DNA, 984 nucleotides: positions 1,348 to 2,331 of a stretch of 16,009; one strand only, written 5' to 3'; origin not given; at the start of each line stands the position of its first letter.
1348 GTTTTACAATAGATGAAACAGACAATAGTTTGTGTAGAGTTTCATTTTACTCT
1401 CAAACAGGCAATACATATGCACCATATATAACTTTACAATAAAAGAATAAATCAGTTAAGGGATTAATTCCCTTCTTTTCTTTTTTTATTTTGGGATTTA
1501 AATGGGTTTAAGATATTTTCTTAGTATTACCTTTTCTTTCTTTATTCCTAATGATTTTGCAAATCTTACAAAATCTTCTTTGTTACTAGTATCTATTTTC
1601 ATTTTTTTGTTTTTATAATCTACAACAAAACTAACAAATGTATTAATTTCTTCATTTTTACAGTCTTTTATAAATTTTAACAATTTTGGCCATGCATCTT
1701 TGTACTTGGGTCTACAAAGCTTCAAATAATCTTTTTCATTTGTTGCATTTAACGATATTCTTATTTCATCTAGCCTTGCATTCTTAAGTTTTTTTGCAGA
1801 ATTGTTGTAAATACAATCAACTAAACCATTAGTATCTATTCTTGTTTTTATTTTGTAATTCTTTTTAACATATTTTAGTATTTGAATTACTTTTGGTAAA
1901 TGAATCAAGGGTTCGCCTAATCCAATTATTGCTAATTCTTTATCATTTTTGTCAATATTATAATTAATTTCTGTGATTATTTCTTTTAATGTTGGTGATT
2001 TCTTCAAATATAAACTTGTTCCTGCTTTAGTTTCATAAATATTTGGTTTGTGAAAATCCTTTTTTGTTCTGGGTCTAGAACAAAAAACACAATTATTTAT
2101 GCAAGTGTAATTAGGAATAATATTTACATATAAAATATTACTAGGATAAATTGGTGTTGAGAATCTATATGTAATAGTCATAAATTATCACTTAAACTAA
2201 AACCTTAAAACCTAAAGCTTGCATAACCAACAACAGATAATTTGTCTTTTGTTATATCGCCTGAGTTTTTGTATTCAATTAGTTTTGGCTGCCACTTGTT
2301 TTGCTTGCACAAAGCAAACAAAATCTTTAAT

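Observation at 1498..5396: AmmeMemoRadiSam locus expanded with an M14-like zinc hydrolase and a second radical SAM gene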

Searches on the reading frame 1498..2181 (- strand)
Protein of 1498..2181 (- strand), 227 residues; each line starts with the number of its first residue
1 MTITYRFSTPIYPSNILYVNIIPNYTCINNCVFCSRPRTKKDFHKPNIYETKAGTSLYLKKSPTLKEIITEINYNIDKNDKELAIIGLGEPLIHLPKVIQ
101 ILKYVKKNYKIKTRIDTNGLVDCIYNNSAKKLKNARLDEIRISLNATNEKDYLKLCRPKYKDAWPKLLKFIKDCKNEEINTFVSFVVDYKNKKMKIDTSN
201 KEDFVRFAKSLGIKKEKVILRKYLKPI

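Call 4: search_protein_families(library=ncbifam, proteins=[window:1498-2181:-], max_evalue=0.01)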
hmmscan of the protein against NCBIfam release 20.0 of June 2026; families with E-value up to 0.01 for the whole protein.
window:1498-2181:- (227 aa): 16 families
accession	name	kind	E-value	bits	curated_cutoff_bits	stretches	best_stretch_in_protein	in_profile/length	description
TIGR04100.1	rSAM_pair_X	hypoth_equivalog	7.9e-35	120.2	262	1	14-200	7-181/197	TIGR04100 family radical SAM protein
TIGR04038.1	tatD_link_rSAM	subfamily_domain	3.7e-31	108.4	129.7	1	15-192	8-170/192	TatD family nuclease-associated radical SAM protein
TIGR03972.1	rSAM_TYW1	equivalog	1.2e-09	37.7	317.95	1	21-184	51-216/297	4-demethylwyosine synthase TYW1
TIGR02668.1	moaA_archaeal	equivalog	8.4e-08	31.5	325.25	1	24-187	17-157/303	GTP 3',8-cyclase MoaA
TIGR02493.1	PFLA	equivalog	2.8e-07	30.2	231.75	1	46-204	35-182/235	pyruvate formate-lyase-activating protein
TIGR04055.1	rSAM_NirJ2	equivalog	9.1e-07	28.7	500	1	75-193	40-153/326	putative heme d1 biosynthesis radical SAM protein NirJ2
TIGR02666.1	moaA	equivalog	2.1e-06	27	284.05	1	66-188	46-165/336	GTP 3',8-cyclase MoaA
TIGR03977.1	rSAM_pair_HxsC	equivalog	7.7e-06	25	267.9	1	26-188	34-176/292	His-Xaa-Ser system radical SAM maturase HxsC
NF001199.0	PRK00164.2-1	equivalog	8.9e-06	25.1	231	1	81-158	60-132/308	GTP 3',8-cyclase MoaA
TIGR04546.1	rSAM_ahbC_deAc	equivalog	2.9e-05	23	650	1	85-193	90-191/390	12,18-didecarboxysiroheme deacetylase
TIGR00048.1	rRNA_mod_RlmN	equivalog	3.9e-05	22.8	290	1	71-155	147-232/355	dual-specificity RNA methyltransferase RlmN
NF045702.1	rSAM_GDGT_ether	equivalog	0.00014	20.7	450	1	63-191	116-242/486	tetraether lipid synthase Tes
NF053743.1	LipS2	equivalog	0.00017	21.2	270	1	24-177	30-166/292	LipS2 family lipoyl synthase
TIGR04311.1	rSAM_Geo_metal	subfamily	0.0016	17.5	400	1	82-187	51-159/423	radical SAM/SPASM family putative metalloenzyme maturase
TIGR01614.1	PME_inhib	domain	0.0052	16.1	35.95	1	103-180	47-125/178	pectinesterase inhibitor domain-containing protein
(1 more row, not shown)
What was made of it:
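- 1498..2181 (-): Guest gene 2: small (227 aa) radical SAM protein of a DPANN/CPR family related to TIGR04100 and TIGR04038. Here it is separated from its usual SerRS-like partner. TIGR04100 120 bits (cut-off 262) and TIGR04038 108 bits (cut-off 129.7) (call 4).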

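Call 5: search_protein_families(library=pfam, proteins=[window:1498-2181:-], max_evalue=0.01)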
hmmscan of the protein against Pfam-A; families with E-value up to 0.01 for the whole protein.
window:1498-2181:- (227 aa): 2 families
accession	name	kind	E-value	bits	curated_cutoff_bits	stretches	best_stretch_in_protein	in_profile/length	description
PF04055.27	Radical_SAM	-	5.3e-17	62.9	29.5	1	22-187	2-151/166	Radical SAM superfamily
PF13353.11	Fer4_12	-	0.00086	20.1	22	1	27-120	15-92/137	4Fe-4S single cluster domain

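Call 15: find_homologous_proteins(query=window:1498-2181:-, max_evalue=0.001)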
Query window:1498-2181:- (227 aa): 109 proteins with E <= 0.001 among 311 candidates.
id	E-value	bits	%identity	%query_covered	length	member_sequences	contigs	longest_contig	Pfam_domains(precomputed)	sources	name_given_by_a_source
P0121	4.5e-143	492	99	100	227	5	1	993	PF04055.28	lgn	-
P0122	2.5e-103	362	74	99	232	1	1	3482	PF04055.28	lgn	-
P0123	2.5e-94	333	67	99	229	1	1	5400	PF04055.28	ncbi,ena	-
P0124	4.5e-82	293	58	99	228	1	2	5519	PF04055.28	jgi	-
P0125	2.7e-81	290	58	98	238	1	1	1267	PF04055.28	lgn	-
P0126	3.3e-81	290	58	99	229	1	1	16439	PF04055.28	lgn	-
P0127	7.1e-81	289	58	99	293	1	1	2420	PF04055.28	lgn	-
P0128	1.7e-80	288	56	100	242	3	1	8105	PF04055.28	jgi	jgi:TatD family-associated radical SAM protein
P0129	2.1e-80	287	57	100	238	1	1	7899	PF04055.28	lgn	-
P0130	2.2e-80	287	58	98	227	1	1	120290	PF04055.28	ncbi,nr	ncbi:FeMo cofactor biosynthesis protein NifB [uncultured archaeon]|nr:FeMo cofactor biosynthesis pro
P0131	2.2e-80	287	59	99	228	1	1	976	PF04055.28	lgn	-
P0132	2.3e-80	287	61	99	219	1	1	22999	PF04055.28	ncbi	ncbi:radical SAM protein [Nanoarchaeota archaeon]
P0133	2.7e-80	287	59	99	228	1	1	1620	PF04055.28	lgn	-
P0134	3.3e-80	287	55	99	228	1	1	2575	PF04055.28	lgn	-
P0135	6.0e-80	286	56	99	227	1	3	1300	PF04055.28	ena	-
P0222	6.8e-26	109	42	77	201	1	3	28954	PF04055.28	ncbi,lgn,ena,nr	ncbi:MAG: TIGR04100 family radical SAM protein [Clostridia bacterium]|nr:TIGR04100 family radical SA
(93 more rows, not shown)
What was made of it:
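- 1498..2181 (-): 109 homologues (call 15).
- Closest known: TIGR04100. Same: These are its best-scoring models, and JGI annotates many homologues with the TIGR04038 name (calls 4, 15).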

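Call 17: find_related_loci(query=A2, collection=metagenome_contigs, flank=6000)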
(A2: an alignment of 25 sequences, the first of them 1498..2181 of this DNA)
Query A2 (227 aa) in metagenome_contigs; peptide patterns used: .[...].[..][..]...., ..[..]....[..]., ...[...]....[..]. (x = any residue, [..] = any of these).
429 stretches matched a pattern; 66 encode a relative of the query (tblastn E <= 1e-3); 66 distinct loci.
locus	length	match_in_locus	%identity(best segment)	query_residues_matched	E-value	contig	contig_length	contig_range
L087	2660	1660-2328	55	3-227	1e-89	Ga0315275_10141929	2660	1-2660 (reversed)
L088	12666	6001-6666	57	1-227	3e-87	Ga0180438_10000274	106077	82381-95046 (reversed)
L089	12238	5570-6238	57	3-227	6e-87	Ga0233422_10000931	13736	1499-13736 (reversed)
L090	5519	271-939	58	3-227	6e-87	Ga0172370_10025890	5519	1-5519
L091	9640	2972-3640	52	3-227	1e-84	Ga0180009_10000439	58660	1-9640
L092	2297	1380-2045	54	3-226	1e-85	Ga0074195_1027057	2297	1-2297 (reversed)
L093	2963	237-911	56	3-227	3e-84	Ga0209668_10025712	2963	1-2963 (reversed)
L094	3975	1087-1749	56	3-225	1e-81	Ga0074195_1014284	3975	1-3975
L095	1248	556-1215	54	3-224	4e-87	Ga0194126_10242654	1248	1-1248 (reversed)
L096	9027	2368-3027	53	3-224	8e-80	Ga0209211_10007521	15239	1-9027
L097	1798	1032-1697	57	3-227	1e-82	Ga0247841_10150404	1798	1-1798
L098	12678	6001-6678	54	3-226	9e-79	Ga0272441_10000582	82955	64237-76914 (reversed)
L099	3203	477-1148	54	3-227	7e-79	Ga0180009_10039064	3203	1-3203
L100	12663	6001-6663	58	3-225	4e-78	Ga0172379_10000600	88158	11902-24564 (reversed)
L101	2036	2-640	54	15-227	9e-81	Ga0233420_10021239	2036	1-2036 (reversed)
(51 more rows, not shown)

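Call 19: find_encoding_contigs(protein=P0122, flank=6000, max_places=3)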
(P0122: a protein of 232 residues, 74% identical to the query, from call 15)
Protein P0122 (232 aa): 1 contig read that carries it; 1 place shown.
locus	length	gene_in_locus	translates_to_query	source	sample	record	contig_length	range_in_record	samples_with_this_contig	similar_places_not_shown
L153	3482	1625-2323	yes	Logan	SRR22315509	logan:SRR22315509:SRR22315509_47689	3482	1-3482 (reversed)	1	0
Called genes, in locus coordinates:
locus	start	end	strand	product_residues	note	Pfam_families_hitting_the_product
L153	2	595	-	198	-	?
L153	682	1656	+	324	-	PF00587:tRNA-synt_2b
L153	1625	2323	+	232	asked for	PF04055:Radical_SAM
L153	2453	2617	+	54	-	-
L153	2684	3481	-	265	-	?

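Call 20: find_encoding_contigs(protein=P0123, flank=6000, max_places=3)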
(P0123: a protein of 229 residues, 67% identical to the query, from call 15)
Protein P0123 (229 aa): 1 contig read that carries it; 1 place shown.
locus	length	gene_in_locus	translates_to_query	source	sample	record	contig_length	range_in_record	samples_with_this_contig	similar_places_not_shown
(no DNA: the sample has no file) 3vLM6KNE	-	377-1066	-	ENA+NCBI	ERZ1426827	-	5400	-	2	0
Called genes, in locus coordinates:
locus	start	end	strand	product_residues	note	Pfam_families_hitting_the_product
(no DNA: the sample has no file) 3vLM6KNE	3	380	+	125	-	?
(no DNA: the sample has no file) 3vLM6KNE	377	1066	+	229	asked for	PF04055:Radical_SAM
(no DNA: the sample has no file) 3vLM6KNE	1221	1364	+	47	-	-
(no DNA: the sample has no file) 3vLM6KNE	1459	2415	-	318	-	PF13404:HTH_AsnC-type, PF13412:HTH_24, PF13404:HTH_AsnC-type, PF13412:HTH_24 (weak)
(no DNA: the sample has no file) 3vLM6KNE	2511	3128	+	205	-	PF13489:Methyltransf_23 (weak), PF08241:Methyltransf_11, PF08242:Methyltransf_12, PF13649:Methyltransf_25, PF13847:Methyltransf_31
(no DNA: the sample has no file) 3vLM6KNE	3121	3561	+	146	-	PF08915:tRNA-Thr_ED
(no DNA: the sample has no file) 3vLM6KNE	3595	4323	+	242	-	-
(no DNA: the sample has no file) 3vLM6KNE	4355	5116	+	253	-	PF05013:FGase (faint)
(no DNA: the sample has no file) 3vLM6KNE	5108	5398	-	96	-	?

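Call 59: search_solved_structures(query=A2, max_evalue=0.001)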
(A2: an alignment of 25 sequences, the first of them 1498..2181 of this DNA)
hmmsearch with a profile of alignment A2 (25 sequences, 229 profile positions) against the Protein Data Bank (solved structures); distinct sequences matched with E-value up to 0.001: 1.
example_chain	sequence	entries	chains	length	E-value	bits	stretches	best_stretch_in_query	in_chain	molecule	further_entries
9cg2_A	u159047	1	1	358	3.9e-05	26.4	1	100-176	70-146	Elp3/MiaA/NifB-like radical SAM core domain-containing protein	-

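Call 63: predict_structure(alignment_id=A2)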
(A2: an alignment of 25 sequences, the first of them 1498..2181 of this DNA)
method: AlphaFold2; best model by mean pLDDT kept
length: 227 residues; sequences in the alignment: 25
mean_pLDDT: 93.5   pTM: 0.90
mean pLDDT of the five models: 93.5, 93.2, 92.3, 91.8, 84.2
residues with pLDDT >= 90: 186; 70-90: 36; 50-70: 5; < 50: 0
segments of 3 or more residues with pLDDT < 50: none
pLDDT, mean of each block of 10 residues (from residue 1): 82 84 93 86 81 88 97 96 92 98 98 97 97 99 97 97 98 98 97 94 98 98 82
secondary structure, 60 per line:
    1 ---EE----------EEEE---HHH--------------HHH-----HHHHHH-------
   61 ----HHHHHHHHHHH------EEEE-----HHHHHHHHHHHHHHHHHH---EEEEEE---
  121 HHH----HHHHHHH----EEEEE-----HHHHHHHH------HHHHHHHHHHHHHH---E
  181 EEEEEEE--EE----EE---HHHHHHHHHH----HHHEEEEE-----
elements in order: E16-19 H48-53 H65-75 E82-85 H91-108 E112-117 H128-134 E139-143 H149-156 H163-176 E180-187 H201-210 E218-222

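Call 65: fold_search(model_id=the predicted structure, library=pdb)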
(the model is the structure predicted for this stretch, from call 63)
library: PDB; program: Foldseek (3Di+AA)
matches with E <= 10: 1633; with E <= 0.001: 98
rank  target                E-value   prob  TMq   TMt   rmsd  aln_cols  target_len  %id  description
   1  6y1x_A                5.4e-08  1.00  0.63  0.58   4.4       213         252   21  X-ray structure of the radical SAM protein NifB, a key nitrogenase maturating enzyme (released 2020-06-17)
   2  8vcw                  1.0e-07  1.00  0.62  0.45   4.3       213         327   12  X-Ray Crystal Structure of the biotin synthase from B. obeum (released 2024-01-24)
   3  2yx0                  1.0e-07  1.00  0.60  0.44   5.9       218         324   17  Crystal structure of P. horikoshii TYW1 (released 2007-10-30)
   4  7bi7_B                2.9e-07  1.00  0.61  0.52   4.0       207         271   17  An Unexpected P-Cluster like Intermediate En Route to the Nitrogenase FeMo-co (released 2021-03-10)
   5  9dgw_B                3.1e-07  1.00  0.54  0.44   6.4       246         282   16  X-ray crystal structure of the Viperin-like enzyme from T. virens with bound CTP and SAM (released 2025-02-12)
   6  9dfw_C                3.5e-07  1.00  0.55  0.45   6.2       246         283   16  X-ray crystal structure of an engineered Viperin-like enzyme from T. virens with bound CTP and SAM (released 2025-02-12)
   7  9dfw_B                3.7e-07  1.00  0.56  0.44   7.6       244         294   16  X-ray crystal structure of an engineered Viperin-like enzyme from T. virens with bound CTP and SAM (released 2025-02-12)
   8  9dfu                  4.0e-07  1.00  0.55  0.46   6.6       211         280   18  X-ray crystal structure of the second Viperin-like enzyme from T. virens variant F40H with bound CTP and SAM (released 2025-02-19)
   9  9dfw_A                4.0e-07  1.00  0.55  0.44   6.4       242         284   16  X-ray crystal structure of an engineered Viperin-like enzyme from T. virens with bound CTP and SAM (released 2025-02-12)
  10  9dfn                  4.8e-07  1.00  0.61  0.50   4.0       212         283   17  X-ray crystal structure of the second viperin-like enzyme from Trichoderma virens with bound CTP and SAM (released 2025-02-19)
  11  8vdw_A                4.8e-07  1.00  0.60  0.44   4.9       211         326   14  X-Ray Crystal Structure of the biotin synthase from V. parvula (released 2024-01-24)
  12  8vdw_B                5.8e-07  1.00  0.62  0.44   4.6       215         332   14  X-Ray Crystal Structure of the biotin synthase from V. parvula (released 2024-01-24)
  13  7n7h                  6.2e-07  1.00  0.53  0.43   6.5       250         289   18  X-ray crystal structure of Viperin-like enzyme from Nematostella vectensis (released 2021-07-07)
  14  9dgw_C                1.1e-06  1.00  0.56  0.47   7.8       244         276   17  X-ray crystal structure of the Viperin-like enzyme from T. virens with bound CTP and SAM (released 2025-02-12)
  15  7jmb_A                1.3e-06  1.00  0.62  0.54   4.0       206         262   16  Crystal structure of Nitrogenase iron-molybdenum cofactor biosynthesis enzyme NifB from Methanothermobacter thermautot (released 2020-10-28)
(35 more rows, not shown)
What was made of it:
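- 1498..2181 (-): AF2 pLDDT 93.5, generic rSAM core (calls 63, 65).
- On Radical SAM superfamily: The model matches NifB, BioB, TYW1 and viperin cores (call 65).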

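Call 72: search_protein_families(library=ncbifam, proteins=[L153:682-1656:+], max_evalue=0.00001)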
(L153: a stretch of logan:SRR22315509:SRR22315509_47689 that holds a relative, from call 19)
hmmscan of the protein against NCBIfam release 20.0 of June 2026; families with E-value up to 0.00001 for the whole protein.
L153:682-1656:+ (324 aa): 3 families
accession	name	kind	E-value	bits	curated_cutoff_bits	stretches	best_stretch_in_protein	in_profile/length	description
NF002120.0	PRK00960.1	equivalog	2e-40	138.9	611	1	116-314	310-508/518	serine--tRNA ligase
TIGR00415.1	serS_MJ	equivalog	6.5e-29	100.7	489.55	1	101-314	291-505/518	serine--tRNA ligase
NF005479.0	PRK07080.1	equivalog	1.1e-14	54.2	357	1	116-309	128-313/318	amino acid--[acyl-carrier-protein] ligase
